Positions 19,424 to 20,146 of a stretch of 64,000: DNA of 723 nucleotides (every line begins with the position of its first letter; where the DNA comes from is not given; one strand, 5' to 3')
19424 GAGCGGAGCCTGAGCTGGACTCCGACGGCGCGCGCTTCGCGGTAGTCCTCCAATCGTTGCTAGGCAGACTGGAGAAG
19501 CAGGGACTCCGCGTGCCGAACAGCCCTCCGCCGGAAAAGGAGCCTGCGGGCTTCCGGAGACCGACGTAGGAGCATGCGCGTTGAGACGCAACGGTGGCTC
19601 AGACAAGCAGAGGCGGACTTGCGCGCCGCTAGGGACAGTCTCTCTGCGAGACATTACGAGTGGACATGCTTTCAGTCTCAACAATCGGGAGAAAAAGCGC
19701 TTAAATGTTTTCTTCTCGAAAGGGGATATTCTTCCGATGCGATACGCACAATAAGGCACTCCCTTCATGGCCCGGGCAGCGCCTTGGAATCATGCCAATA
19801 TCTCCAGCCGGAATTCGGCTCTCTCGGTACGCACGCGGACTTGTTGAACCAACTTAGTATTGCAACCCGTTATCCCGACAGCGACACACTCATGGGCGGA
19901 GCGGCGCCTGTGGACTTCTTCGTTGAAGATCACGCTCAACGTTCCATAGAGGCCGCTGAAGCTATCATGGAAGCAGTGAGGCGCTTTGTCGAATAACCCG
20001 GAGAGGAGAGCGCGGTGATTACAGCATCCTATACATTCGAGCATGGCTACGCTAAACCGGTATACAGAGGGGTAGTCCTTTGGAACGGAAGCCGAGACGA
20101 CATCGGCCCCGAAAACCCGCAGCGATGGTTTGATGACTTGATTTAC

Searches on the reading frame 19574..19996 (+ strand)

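Call 80: search_protein_families(library=pfam, proteins=[window:19574-19996:+], max_evalue=0.01)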
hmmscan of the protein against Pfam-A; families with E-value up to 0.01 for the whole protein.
window:19574-19996:+ (140 aa): 1 family
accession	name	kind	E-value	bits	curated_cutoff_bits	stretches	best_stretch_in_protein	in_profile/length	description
PF05168.19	HEPN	-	1.3e-22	80.6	22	1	6-137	2-116/117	HEPN domain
